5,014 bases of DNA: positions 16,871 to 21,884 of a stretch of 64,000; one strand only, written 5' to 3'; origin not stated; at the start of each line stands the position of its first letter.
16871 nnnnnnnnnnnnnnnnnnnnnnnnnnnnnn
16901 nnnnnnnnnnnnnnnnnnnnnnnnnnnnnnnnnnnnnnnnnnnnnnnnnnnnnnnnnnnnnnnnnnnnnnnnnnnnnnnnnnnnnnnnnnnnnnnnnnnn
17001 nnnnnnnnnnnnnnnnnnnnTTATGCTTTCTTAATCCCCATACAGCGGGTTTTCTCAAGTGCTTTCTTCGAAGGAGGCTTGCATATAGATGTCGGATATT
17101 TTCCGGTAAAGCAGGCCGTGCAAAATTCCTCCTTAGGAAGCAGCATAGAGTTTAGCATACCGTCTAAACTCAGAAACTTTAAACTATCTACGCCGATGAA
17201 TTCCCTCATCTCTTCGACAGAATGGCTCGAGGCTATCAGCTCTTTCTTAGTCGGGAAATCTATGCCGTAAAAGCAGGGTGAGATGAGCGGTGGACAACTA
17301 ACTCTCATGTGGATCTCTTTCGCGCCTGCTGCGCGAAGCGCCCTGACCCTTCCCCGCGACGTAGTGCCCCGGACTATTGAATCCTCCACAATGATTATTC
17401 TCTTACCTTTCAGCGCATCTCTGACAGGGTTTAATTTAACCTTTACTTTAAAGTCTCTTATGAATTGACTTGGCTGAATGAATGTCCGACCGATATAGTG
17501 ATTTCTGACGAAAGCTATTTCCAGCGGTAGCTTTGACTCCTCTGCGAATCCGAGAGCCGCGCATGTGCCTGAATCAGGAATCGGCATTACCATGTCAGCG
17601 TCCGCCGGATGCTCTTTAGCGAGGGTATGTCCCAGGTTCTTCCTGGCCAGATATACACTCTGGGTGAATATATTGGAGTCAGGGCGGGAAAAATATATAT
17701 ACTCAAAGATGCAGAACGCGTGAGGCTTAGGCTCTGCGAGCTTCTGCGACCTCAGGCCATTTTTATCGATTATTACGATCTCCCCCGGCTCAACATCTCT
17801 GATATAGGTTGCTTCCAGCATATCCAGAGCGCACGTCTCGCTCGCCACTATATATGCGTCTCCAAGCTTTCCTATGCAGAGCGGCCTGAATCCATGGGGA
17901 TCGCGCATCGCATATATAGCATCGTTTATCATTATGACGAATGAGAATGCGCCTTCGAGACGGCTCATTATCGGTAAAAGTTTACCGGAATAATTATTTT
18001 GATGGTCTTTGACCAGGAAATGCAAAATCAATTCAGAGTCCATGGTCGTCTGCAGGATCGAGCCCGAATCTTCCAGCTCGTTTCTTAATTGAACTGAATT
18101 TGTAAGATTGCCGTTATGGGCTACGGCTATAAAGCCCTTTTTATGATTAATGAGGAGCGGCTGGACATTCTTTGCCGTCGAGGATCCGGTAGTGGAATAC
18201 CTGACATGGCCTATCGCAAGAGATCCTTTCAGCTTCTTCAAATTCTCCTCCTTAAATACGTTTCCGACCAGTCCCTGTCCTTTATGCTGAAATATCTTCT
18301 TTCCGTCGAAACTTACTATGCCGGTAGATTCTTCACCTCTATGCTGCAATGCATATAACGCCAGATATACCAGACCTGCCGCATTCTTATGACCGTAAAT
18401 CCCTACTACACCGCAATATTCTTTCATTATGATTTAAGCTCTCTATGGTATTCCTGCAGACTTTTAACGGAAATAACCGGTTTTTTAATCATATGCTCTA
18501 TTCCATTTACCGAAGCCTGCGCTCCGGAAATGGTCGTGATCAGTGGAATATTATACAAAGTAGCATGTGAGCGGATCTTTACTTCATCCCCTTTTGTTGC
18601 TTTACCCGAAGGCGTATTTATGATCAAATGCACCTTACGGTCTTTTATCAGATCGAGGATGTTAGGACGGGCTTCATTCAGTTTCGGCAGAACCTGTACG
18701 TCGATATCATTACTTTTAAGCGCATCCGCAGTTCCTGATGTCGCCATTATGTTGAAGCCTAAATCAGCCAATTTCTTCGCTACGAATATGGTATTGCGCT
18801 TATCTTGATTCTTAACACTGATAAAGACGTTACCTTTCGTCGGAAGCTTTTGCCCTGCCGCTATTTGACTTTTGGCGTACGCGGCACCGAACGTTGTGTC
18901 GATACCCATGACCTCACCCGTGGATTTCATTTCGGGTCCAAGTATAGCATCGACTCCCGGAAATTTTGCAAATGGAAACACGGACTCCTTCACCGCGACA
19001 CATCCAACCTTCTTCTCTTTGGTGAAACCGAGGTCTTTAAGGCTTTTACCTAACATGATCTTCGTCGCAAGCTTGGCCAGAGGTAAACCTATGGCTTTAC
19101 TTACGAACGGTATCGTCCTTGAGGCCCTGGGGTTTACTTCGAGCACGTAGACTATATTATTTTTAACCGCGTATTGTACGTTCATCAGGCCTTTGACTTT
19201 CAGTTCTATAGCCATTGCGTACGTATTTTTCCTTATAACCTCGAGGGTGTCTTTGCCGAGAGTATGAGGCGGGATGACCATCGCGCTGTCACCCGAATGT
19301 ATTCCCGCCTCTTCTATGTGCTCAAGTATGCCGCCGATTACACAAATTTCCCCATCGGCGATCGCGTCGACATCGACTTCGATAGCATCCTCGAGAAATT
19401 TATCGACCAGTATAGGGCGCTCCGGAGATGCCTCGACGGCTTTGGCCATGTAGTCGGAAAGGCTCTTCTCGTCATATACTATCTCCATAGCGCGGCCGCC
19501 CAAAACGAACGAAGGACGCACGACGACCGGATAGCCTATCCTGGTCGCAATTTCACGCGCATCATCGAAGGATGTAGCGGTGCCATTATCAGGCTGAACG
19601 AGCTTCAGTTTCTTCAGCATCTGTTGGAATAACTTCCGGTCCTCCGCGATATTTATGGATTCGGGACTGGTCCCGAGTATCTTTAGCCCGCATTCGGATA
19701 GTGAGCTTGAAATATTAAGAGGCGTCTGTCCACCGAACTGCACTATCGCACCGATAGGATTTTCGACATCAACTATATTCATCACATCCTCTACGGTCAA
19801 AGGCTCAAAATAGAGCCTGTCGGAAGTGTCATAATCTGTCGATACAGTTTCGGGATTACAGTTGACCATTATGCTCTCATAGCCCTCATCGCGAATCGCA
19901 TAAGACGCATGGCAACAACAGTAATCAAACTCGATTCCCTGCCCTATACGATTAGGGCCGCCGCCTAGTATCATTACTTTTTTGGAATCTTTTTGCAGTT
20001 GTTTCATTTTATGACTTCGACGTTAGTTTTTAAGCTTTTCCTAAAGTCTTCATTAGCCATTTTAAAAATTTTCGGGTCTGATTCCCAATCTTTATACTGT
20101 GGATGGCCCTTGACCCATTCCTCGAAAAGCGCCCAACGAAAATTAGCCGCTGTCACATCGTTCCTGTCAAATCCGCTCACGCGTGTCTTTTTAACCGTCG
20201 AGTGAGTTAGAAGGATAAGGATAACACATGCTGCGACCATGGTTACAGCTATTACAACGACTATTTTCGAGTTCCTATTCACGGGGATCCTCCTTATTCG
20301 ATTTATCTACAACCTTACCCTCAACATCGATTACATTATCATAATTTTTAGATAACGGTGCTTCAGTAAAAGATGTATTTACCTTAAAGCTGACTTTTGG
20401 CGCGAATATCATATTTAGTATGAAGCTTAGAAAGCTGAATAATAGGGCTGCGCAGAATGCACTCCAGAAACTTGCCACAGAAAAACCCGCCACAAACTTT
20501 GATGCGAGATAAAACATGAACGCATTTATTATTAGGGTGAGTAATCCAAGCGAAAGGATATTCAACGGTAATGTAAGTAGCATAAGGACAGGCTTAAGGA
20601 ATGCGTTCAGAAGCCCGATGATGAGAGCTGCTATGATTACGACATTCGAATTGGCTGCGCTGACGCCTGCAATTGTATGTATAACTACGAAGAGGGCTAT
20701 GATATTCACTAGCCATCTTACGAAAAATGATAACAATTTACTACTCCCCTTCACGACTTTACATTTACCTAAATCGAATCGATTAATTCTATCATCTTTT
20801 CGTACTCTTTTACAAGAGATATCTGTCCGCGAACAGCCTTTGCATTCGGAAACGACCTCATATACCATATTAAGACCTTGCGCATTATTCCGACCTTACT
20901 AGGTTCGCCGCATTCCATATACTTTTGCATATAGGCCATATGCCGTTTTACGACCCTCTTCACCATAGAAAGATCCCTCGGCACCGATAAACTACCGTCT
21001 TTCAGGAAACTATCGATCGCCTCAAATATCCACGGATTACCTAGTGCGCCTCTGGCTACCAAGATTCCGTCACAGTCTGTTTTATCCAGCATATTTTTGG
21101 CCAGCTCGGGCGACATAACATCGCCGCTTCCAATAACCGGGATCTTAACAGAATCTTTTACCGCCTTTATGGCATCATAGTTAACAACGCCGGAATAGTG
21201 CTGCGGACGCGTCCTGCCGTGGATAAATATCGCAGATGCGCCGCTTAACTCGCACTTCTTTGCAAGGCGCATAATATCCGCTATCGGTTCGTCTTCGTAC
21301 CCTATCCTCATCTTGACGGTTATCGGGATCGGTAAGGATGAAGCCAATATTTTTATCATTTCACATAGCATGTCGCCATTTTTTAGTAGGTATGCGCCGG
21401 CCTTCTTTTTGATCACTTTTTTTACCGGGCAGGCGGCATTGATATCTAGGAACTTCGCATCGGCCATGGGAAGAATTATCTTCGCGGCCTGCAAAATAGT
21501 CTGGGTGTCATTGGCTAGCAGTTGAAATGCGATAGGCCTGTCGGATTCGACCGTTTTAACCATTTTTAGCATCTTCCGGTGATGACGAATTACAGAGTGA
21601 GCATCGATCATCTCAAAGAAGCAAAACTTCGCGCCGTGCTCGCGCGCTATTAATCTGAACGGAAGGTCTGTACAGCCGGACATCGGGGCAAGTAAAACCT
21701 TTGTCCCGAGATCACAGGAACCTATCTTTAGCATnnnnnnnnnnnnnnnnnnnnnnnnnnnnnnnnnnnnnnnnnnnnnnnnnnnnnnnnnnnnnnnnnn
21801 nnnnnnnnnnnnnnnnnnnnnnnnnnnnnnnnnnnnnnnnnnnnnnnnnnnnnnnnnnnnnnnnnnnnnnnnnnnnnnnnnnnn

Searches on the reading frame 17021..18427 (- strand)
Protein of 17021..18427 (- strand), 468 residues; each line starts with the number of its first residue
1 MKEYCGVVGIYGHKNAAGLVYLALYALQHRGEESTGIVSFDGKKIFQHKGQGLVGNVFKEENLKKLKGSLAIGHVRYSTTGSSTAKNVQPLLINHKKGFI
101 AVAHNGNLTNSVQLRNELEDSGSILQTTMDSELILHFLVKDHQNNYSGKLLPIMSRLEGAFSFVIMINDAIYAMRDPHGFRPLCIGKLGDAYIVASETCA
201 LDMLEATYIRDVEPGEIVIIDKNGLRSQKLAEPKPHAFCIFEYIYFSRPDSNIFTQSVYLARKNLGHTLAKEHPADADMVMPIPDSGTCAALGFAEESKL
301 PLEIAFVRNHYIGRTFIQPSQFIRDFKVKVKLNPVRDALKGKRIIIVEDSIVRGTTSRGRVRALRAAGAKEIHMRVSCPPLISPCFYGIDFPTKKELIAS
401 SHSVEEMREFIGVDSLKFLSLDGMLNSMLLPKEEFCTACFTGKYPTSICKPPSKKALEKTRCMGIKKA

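Call 64: search_protein_families(library=pfam, proteins=[window:17021-18427:-], max_evalue=0.00001)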
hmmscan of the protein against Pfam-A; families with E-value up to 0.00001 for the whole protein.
window:17021-18427:- (468 aa): 2 families
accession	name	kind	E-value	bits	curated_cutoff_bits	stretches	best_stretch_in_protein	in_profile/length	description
PF13522.11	GATase_6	-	9.6e-19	68.1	27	1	67-197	9-130/130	Glutamine amidotransferase domain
PF13537.11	GATase_7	-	2.6e-18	66.7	25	1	79-201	6-121/123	Glutamine amidotransferase domain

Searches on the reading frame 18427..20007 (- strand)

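Call 64: search_protein_families(library=pfam, proteins=[window:18427-20007:-], max_evalue=0.00001)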
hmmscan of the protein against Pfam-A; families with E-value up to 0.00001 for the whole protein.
window:18427-20007:- (526 aa): 5 families
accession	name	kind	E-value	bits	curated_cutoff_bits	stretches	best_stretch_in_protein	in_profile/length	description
PF25596.1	CPSase_L_D1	-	3.8e-48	162.7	27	1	8-119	2-117/118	Carbamoyl phosphate synthase preATP-grasp domain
PF02786.22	CPSase_L_D2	-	9.1e-38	130.3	19.8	1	123-324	1-209/211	Carbamoyl-phosphate synthase L chain, ATP binding domain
PF02142.27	MGS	-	4.2e-21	75.3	24.1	1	407-491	3-94/94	MGS-like domain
PF15632.11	ATPgrasp_Ter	-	1.7e-06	28.2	29.1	1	262-322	53-112/131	ATP-grasp in the biosynthetic pathway with Ter operon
PF02222.28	ATP-grasp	-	4.8e-06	26.8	27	1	129-295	1-163/179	ATP-grasp domain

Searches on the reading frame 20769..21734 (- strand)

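Call 64: search_protein_families(library=pfam, proteins=[window:20769-21734:-], max_evalue=0.00001)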
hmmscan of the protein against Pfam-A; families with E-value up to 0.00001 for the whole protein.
window:20769-21734:- (321 aa): 1 family
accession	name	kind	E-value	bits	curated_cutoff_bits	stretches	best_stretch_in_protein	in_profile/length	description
PF01207.24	Dus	-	5.6e-74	249.5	20.4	1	14-313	1-297/311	Dihydrouridine synthase (Dus)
